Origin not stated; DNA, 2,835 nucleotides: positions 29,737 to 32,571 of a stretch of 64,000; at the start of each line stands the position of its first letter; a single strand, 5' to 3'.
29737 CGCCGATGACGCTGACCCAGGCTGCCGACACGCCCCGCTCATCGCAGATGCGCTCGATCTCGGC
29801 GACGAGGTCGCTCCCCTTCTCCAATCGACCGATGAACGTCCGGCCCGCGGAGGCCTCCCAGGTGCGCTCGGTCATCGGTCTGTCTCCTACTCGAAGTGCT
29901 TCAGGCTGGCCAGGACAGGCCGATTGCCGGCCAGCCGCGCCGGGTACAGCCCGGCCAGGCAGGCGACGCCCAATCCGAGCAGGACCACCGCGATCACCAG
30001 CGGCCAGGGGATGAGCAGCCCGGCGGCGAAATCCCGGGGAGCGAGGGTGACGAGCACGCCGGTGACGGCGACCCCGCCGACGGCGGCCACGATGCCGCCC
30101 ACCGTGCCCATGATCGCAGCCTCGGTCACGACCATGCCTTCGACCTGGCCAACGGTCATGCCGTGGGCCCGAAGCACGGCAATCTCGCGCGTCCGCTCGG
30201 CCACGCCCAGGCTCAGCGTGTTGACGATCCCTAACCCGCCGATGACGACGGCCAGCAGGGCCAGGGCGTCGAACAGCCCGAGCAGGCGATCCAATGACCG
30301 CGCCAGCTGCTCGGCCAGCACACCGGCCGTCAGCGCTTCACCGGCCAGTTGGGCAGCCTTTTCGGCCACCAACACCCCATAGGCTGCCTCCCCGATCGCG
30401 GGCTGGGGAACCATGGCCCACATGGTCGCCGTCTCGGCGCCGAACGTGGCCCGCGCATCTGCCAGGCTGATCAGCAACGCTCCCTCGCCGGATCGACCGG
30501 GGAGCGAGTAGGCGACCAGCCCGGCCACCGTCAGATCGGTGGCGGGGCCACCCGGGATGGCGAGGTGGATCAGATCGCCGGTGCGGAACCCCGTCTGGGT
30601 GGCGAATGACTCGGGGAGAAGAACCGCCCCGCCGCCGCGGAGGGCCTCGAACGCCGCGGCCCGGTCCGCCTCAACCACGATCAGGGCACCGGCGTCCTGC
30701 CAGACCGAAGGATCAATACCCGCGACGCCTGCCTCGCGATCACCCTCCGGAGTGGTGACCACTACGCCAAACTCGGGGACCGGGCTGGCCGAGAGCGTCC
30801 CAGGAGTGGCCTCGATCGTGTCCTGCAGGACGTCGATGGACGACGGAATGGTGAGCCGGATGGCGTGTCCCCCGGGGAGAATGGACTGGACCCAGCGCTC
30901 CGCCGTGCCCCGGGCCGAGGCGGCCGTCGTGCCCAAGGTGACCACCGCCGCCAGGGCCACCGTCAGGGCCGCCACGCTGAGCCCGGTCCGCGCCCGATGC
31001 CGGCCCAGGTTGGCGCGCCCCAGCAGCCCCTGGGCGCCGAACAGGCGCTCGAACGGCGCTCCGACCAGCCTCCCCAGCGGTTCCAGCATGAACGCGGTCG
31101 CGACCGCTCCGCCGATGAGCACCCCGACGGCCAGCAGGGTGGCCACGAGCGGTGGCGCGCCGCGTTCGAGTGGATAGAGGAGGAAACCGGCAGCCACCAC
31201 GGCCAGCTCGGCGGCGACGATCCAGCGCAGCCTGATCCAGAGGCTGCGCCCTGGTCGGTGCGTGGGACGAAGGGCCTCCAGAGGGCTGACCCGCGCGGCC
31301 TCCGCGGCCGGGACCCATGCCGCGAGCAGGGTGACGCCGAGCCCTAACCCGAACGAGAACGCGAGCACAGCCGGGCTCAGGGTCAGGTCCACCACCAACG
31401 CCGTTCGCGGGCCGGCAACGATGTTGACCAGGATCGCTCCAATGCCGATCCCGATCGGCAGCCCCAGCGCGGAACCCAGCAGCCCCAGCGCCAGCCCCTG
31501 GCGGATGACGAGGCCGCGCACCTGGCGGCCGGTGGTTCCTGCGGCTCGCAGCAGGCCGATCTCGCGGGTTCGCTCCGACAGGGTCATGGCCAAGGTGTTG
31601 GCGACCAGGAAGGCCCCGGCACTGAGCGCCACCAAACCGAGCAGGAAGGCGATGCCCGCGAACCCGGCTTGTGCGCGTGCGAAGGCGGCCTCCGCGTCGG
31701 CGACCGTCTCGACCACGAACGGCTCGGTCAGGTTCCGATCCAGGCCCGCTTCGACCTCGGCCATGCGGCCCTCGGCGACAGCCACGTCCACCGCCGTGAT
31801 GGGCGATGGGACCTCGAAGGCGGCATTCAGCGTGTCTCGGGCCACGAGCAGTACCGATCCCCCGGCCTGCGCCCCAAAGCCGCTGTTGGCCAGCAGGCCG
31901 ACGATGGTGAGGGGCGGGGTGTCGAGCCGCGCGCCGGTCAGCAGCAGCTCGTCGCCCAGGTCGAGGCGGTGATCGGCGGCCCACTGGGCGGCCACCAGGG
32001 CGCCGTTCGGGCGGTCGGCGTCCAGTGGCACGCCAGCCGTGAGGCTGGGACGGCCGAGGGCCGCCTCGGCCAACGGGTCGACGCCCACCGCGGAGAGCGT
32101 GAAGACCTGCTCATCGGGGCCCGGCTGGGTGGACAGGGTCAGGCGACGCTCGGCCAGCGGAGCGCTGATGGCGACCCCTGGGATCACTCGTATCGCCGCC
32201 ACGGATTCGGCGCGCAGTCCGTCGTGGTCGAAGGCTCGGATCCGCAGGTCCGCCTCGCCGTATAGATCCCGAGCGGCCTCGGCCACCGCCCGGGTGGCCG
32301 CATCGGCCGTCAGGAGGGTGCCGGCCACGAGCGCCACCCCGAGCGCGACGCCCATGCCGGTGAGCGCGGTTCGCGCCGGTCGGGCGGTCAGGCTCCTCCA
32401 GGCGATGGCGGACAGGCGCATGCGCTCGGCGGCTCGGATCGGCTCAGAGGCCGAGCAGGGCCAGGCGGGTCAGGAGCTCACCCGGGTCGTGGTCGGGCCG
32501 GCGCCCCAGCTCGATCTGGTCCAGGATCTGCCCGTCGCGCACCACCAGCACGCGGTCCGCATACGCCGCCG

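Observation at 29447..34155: Secreted CAP-domain protein with a 22-residue poly-Gly hinge co-operonic with a MacB/FtsX-type exporter and a PPC-domain protein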

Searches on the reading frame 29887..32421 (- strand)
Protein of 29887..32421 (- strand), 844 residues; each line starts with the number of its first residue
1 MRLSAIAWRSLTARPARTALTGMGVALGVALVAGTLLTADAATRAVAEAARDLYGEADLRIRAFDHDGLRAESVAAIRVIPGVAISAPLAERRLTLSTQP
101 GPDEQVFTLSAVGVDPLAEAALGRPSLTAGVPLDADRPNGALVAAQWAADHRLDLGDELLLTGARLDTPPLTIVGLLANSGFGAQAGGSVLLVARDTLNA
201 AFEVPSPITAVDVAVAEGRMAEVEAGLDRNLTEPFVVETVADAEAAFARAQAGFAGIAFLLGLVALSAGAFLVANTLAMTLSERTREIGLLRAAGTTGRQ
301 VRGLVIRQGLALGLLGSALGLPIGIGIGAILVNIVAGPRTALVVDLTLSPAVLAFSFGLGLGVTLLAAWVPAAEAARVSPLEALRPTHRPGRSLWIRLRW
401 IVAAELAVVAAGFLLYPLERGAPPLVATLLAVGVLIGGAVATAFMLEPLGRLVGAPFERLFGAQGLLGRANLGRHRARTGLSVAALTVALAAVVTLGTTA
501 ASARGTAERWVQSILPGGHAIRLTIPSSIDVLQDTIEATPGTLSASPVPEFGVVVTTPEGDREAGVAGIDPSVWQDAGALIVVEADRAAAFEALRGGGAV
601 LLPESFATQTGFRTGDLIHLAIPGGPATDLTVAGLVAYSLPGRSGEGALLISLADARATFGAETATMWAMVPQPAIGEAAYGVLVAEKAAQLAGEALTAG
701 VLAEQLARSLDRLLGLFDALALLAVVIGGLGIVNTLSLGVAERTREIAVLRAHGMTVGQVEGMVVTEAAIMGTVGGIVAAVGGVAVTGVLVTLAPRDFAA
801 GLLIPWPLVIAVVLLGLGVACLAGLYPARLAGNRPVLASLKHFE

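Call 3: search_protein_families(library=pfam, proteins=[window:29887-32421:-], max_evalue=0.01)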
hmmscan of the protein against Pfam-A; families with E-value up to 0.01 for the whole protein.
window:29887-32421:- (844 aa): 2 families
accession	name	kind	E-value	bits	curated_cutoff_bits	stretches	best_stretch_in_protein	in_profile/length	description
PF02687.27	FtsX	-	9.5e-34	116.5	25.5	2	720-834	3-118/120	FtsX-like permease C-terminal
PF12704.14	MacB_PCD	-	4.1e-12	47.3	27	2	18-227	1-204/207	MacB-like periplasmic core domain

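Call 4: search_protein_families(library=ncbifam, proteins=[window:29887-32421:-], max_evalue=0.01)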
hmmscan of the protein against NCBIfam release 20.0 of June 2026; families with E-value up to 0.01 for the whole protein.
window:29887-32421:- (844 aa): 9 families
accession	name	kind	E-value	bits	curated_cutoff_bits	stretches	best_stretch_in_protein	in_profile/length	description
TIGR02212.1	lolCE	equivalog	1.1e-18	67.3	362.45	3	261-385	273-409/411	lipoprotein-releasing ABC transporter permease subunit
TIGR03434.1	ADOP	subfamily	1.1e-15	56.8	622.3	2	226-385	650-801/803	ADOP family duplicated permease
NF007826.0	PRK10535.1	equivalog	2.7e-15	55.7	966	3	260-384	527-645/648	macrolide ABC transporter ATP-binding protein/permease MacB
NF008076.0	PRK10814.1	exception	9.3e-10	38.1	473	2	720-831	270-387/399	lipoprotein-releasing ABC transporter permease subunit LolC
NF008357.0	PRK11146.1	exception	1.8e-09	36.9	439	1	261-340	275-354/414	lipoprotein-releasing ABC transporter permease subunit LolE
NF038347.1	FtsX_Gpos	exception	6.2e-09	35.6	225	2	255-334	170-247/296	permease-like cell division protein FtsX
TIGR02213.1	lolE_release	exception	1.7e-08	33.8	540.35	1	261-339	272-350/411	lipoprotein-releasing ABC transporter permease subunit LolE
NF038346.1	FtsX_actino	exception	0.00036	20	250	0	704-820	170-292/308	permease-like cell division protein FtsX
NF041854.1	ABC_perm_YbbP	equivalog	0.00047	18.2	999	1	699-791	669-761/806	putative ABC transporter permease subunit YbbP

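Call 20: search_solved_structures(query=window:29887-32421:-, max_evalue=0.01)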
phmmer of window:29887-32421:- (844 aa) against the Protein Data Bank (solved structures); distinct sequences matched with E-value up to 0.01: 13.
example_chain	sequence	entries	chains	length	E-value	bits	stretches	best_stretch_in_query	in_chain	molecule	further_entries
9o9x_C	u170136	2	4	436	1.5e-13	53.2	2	720-841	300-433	ABC transporter permease YtrF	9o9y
5nik_J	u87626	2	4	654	1.6e-12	49.7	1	5-389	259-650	Macrolide export ATP-binding/permease protein MacB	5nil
5xu1_M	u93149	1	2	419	2.5e-11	45.8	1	239-385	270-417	ABC transporter permeae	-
9rli_E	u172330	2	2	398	2e-07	32.9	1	256-383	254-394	Lipoprotein-releasing system transmembrane protein LolE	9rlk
7arh_E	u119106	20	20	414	2.4e-07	32.6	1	256-383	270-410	Lipoprotein-releasing system transmembrane protein LolE | Lipoprotein transporter subunit LolE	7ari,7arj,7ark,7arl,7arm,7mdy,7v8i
7mdx_B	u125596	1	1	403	6.8e-07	31.2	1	256-338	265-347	Lipoprotein-releasing system transmembrane protein LolE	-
5lil_A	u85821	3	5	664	1.6e-06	29.9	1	713-834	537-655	Macrolide export ATP-binding/permease protein MacB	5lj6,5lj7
5gko_A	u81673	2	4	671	3.9e-06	28.7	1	715-839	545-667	Macrolide export ATP-binding/permease protein MacB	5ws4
7arh_C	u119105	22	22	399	4.1e-06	28.6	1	461-836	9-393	Lipoprotein-releasing ABC transporter permease subunit LolC | Lipo-releasing system transmembrane protein lolC | Lipoprotein-releasing system transmembrane prot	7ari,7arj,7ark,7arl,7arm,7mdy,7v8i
7mdx_A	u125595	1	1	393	6.6e-06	27.9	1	461-834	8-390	Lipoprotein-releasing system transmembrane protein LolC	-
9w37_A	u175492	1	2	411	5e-05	25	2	482-794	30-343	LolF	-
9w35_A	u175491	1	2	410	0.00021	22.9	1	482-797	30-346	LolF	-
9w2w_A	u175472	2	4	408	0.00086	20.9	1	482-797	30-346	LolF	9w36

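Call 42: search_solved_structures(query=window:29887-32421:-, max_evalue=10)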
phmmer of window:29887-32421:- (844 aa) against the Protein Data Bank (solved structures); distinct sequences matched with E-value up to 10: 15.
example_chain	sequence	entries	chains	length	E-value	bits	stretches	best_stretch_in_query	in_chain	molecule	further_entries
9o9x_C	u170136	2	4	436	1.5e-13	53.2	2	720-841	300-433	ABC transporter permease YtrF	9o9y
5nik_J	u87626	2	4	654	1.6e-12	49.7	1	5-389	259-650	Macrolide export ATP-binding/permease protein MacB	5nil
5xu1_M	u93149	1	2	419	2.5e-11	45.8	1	239-385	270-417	ABC transporter permeae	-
9rli_E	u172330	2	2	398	2e-07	32.9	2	256-383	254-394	Lipoprotein-releasing system transmembrane protein LolE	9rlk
7arh_E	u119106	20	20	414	2.4e-07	32.6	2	256-383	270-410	Lipoprotein-releasing system transmembrane protein LolE | Lipoprotein transporter subunit LolE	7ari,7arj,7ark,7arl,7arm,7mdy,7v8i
7mdx_B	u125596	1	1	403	6.8e-07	31.2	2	256-338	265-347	Lipoprotein-releasing system transmembrane protein LolE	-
5lil_A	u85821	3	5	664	1.6e-06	29.9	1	713-834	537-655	Macrolide export ATP-binding/permease protein MacB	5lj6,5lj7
5gko_A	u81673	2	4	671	3.9e-06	28.7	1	715-839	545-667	Macrolide export ATP-binding/permease protein MacB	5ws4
7arh_C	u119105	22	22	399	4.1e-06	28.6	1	461-836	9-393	Lipoprotein-releasing ABC transporter permease subunit LolC | Lipo-releasing system transmembrane protein lolC | Lipoprotein-releasing system transmembrane prot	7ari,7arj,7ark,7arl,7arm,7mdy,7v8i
7mdx_A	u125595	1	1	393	6.6e-06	27.9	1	461-834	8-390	Lipoprotein-releasing system transmembrane protein LolC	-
9w37_A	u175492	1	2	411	5e-05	25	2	482-794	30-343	LolF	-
9w35_A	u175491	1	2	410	0.00021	22.9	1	482-797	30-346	LolF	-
9w2w_A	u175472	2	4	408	0.00086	20.9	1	482-797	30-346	LolF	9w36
9ugg_E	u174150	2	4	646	0.027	16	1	271-420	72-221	Lantibiotic ABC transporter permease PsdB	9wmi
7tcg_A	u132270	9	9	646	3.2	9.1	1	261-334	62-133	Bacitracin export permease protein BceB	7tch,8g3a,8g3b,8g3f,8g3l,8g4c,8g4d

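Call 58: find_homologous_proteins(query=window:29887-32421:-, max_evalue=0.001)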
Query window:29887-32421:- (844 aa): 1073 proteins with E <= 0.001 among 8000 candidates; the best 120 are listed.
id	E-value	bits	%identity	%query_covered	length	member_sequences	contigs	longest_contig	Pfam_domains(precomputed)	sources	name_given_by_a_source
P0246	0.0e+0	1720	100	100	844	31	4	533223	PF02687.28,PF12704.15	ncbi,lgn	ncbi:MAG: FtsX-like permease family protein [Chloroflexota bacterium]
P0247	0.0e+0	1472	86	100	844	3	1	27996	PF02687.28,PF12704.15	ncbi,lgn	-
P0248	0.0e+0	1420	83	100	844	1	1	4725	PF02687.28,PF12704.15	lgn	-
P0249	0.0e+0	1413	83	100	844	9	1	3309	PF02687.28,PF12704.15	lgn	-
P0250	0.0e+0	1380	81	100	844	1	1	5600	PF02687.28,PF12704.15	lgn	-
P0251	0.0e+0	1345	79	100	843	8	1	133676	PF02687.28,PF12704.15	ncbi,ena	-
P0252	0.0e+0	1335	78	100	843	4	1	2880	PF02687.28,PF12704.15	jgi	-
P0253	0.0e+0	1323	78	100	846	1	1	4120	PF02687.28,PF12704.15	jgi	jgi:putative ABC transport system permease protein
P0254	0.0e+0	1314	77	100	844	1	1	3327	PF02687.28,PF12704.15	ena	-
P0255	0.0e+0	1312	77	100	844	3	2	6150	PF02687.28,PF12704.15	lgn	-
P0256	0.0e+0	1311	76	100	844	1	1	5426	PF02687.28,PF12704.15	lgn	-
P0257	0.0e+0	1285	78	97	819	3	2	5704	PF02687.28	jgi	jgi:putative ABC transport system permease protein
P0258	0.0e+0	1243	73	100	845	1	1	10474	PF02687.28,PF12704.15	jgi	jgi:putative ABC transport system permease protein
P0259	0.0e+0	1237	73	100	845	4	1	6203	PF02687.28,PF12704.15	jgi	jgi:putative ABC transport system permease protein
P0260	0.0e+0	1234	74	100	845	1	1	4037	PF02687.28,PF12704.15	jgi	jgi:putative ABC transport system permease protein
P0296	1.0e-268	912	57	100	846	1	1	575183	PF02687.28,PF12704.15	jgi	jgi:putative ABC transport system permease protein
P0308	1.3e-266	905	56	100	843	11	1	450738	PF02687.28,PF12704.15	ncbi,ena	-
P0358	3.8e-261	887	56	100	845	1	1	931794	PF02687.28,PF12704.15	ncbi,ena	-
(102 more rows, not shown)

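Call 63: find_encoding_contigs(protein=P0246, flank=3000, max_places=4)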
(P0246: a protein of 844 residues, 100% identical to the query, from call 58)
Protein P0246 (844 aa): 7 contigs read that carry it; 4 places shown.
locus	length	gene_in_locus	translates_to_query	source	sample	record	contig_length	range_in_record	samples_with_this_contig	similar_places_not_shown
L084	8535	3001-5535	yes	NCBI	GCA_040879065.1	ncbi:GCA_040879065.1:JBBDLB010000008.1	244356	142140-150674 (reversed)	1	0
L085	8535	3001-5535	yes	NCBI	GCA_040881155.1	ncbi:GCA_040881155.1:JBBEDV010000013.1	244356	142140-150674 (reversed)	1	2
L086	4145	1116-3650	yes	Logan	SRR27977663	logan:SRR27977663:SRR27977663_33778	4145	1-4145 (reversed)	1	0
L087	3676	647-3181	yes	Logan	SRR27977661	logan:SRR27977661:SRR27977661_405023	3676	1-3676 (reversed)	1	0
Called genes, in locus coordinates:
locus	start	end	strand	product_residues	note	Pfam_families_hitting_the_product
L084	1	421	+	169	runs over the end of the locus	PF03733:YccF (weak)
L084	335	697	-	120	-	PF00589:Phage_integrase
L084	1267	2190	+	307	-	-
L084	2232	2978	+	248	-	PF00005:ABC_tran, PF13304:AAA_21 (faint)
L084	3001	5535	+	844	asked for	PF12704:MacB_PCD, PF02687:FtsX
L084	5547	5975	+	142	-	PF03479:PCC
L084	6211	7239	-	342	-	PF13415:Beta-prop_FBX42 (weak), PF24681:Kelch_KLHDC2_KLHL20_DRC7, PF24981:Beta-prop_ATRN-LZTR1, PF24681:Kelch_KLHDC2_KLHL20_DRC7, PF13964:Beta-prop_Calicin, PF24981:Beta-prop_ATRN-LZTR1, PF13415:Beta-prop_FBX42, PF01344:Kelch_1, +9 more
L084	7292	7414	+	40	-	-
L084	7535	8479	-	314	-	PF02899:Phage_int_SAM_1, PF13495:Phage_int_SAM_4, PF00589:Phage_integrase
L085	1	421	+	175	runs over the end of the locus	PF03733:YccF (weak)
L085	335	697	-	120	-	PF00589:Phage_integrase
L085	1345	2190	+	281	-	-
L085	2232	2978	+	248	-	PF00005:ABC_tran, PF13304:AAA_21 (faint)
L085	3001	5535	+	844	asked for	PF12704:MacB_PCD, PF02687:FtsX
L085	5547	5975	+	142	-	PF03479:PCC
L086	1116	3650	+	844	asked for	PF12704:MacB_PCD, PF02687:FtsX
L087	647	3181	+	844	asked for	PF12704:MacB_PCD, PF02687:FtsX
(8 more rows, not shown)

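Call 69: predict_structure(alignment_id=A3)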
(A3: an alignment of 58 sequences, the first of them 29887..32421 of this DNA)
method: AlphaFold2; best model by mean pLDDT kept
length: 844 residues; sequences in the alignment: 58
mean_pLDDT: 80.6   pTM: 0.71
mean pLDDT of the five models: 80.6, 74.4, 73.0, 71.6, 67.6
residues with pLDDT >= 90: 215; 70-90: 488; 50-70: 125; < 50: 16
segments of 3 or more residues with pLDDT < 50: 339-341, 417-422, 841-844
pLDDT, mean of each block of 10 residues (from residue 1): 70 76 80 77 75 90 88 92 93 87 82 93 90 87 90 91 87 91 79 92 89 92 91 88 74 61 71 70 70 80 82 88 86 59 67 86 80 72 61 68 79 59 66 81 80 75 56 66 79 84 77 83 86 91 92 86 91 89 88 94 87 92 90 89 78 94 91 89 90 81 63 65 72 67 70 80 81 88 87 66 87 87 79 66 43
secondary structure, 60 per line:
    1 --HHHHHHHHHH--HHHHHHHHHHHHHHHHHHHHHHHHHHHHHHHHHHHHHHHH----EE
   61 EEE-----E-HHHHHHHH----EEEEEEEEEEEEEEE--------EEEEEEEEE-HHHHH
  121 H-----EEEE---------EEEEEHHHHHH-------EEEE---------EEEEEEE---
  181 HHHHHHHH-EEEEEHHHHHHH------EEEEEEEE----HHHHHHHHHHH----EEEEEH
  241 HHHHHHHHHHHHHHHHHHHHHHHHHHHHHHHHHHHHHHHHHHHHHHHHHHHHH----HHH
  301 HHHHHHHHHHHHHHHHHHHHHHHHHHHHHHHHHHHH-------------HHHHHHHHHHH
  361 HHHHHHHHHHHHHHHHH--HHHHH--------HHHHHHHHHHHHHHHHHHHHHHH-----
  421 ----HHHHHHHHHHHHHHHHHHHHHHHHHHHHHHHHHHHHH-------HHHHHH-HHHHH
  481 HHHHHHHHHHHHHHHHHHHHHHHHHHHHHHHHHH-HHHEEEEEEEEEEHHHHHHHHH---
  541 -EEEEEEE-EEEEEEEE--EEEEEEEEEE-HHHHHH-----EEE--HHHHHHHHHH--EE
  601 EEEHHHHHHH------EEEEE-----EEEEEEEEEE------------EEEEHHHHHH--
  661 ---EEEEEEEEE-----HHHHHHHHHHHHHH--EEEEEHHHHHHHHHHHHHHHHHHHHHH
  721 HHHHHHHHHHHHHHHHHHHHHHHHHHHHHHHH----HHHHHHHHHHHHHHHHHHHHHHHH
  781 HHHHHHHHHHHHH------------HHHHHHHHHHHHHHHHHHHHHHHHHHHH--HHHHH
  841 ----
elements in order (helices of 4 or more, strands of 3 or more residues): H3-12 H15-54 E59-63 H71-78 E83-97 E106-114 H116-121 E127-130 E140-144 H145-150 E158-161 E171-177 H181-188 E190-194 H195-201 E208-215 H220-230 E235-239 H240-293 H298-336 H350-377 H380-384 H393-415 H425-461 H469-474 H476-514 E519-528 H529-537 E542-548 E550-557 E560-569 H571-576 E582-584 H587-596 E599-603 H604-610 E617-621 E627-636 E649-652 H653-658 E664-672 H678-691 E694-698 H699-752 H757-793 H806-833 H836-840

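Call 75: fold_search(model_id=the predicted structure, library=pdb)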
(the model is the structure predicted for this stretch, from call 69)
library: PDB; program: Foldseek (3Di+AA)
matches with E <= 10: 258; with E <= 0.001: 80
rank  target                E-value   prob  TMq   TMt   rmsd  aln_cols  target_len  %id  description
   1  9ge6_A                4.2e-24  1.00  0.71  0.75   5.8       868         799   17  Structure of E. coli YbbAP (released 2025-05-28)
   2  9ge7_A                5.3e-23  1.00  0.52  0.54  11.6       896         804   16  Structure of E. coli YbbAP with bound ATP analogue (released 2025-05-28)
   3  9rld_E                2.1e-14  1.00  0.33  0.60   6.6       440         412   21  LolCDE complex with Lpp lipoprotein (released 2026-01-21)
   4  9rlc_E                3.2e-14  1.00  0.36  0.66   5.9       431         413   20  LolCDE complex with Lpp lipoprotein (released 2026-01-21)
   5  5gko_A                1.8e-13  1.00  0.34  0.42   6.3       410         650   16  Crystal structure of tripartite-type ABC transporter, MacB from Acinetobacter baumannii (released 2017-11-15)
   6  9xro_E                5.3e-13  1.00  0.30  0.56   7.3       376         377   20  LolCDE in complex with SMT-738_3 (released 2026-03-18)
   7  9rli_E                6.0e-13  1.00  0.32  0.63   8.4       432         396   20  LolCDEdelta(235-252) complex with Pal lipoprotein (released 2026-01-21)
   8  9rld_C                6.0e-13  1.00  0.26  0.44   9.8       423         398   20  LolCDE complex with Lpp lipoprotein (released 2026-01-21)
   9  5nik_J                8.5e-13  1.00  0.31  0.39   7.5       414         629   23  Structure of the MacAB-TolC ABC-type tripartite multidrug efflux pump (released 2017-05-24)
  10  5lil_A                1.4e-12  1.00  0.25  0.33  10.1       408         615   15  Structure of Aggregatibacter actinomycetemcomitans MacB bound to ATPyS (P21) (released 2017-11-15)
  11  5xu1_M                2.3e-12  1.00  0.33  0.64   6.4       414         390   19  Structure of a non-canonical ABC transporter from Streptococcus pneumoniae R6 (released 2018-01-24)
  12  8s5g_A                5.3e-12  1.00  0.35  0.44  12.4       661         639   13  BceABS nucleotide-free state (released 2025-09-03)
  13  7arh_E                1.6e-11  1.00  0.32  0.58   6.7       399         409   20  LolCDE in complex with lipoprotein (released 2021-04-07)
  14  7mdx_A                2.3e-11  1.00  0.25  0.42   9.9       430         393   20  LolCDE nucleotide-free (released 2021-08-11)
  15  7v8i_C                2.7e-11  1.00  0.28  0.51  10.0       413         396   21  LolCD(E171Q)E with bound AMPPNP in nanodiscs (released 2022-08-31)
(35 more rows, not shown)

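Call 77: find_encoding_contigs(protein=P0296, flank=3000, max_places=1)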
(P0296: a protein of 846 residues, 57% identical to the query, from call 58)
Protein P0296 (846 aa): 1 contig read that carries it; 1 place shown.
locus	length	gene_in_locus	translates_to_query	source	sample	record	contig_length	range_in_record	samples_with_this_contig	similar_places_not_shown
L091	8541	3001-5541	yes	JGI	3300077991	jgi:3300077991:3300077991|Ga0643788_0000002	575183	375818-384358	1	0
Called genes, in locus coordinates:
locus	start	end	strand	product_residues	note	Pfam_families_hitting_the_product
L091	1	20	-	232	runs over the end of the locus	PF01569:PAP2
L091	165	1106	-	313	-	PF00296:Bac_luciferase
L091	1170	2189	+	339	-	-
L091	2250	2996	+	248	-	PF00005:ABC_tran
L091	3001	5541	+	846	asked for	PF12704:MacB_PCD, PF02687:FtsX, PF12704:MacB_PCD, PF02687:FtsX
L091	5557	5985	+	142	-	PF03479:PCC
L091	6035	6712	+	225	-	PF00072:Response_reg, PF00486:Trans_reg_C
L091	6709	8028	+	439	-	PF00512:HisKA, PF02518:HATPase_c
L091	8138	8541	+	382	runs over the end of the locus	-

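Call 78: find_encoding_contigs(protein=P0358, flank=3000, max_places=1)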
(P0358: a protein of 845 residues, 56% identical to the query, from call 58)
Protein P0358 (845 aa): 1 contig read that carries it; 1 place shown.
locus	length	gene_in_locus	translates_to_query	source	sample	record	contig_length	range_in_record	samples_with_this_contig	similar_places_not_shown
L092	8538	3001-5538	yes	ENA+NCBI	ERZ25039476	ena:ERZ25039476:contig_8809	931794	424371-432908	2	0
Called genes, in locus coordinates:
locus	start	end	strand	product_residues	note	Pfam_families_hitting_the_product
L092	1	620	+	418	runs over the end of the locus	PF01594:AI-2E_transport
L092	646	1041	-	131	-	PF00072:Response_reg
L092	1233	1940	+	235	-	PF00188:CAP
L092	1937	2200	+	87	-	-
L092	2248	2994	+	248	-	PF00005:ABC_tran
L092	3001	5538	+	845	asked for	PF12704:MacB_PCD, PF02687:FtsX, PF12704:MacB_PCD, PF02687:FtsX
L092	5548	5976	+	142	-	PF03479:PCC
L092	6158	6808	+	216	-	-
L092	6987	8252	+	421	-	PF00211:Guanylate_cyc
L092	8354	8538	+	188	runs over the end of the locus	PF06475:Glycolipid_bind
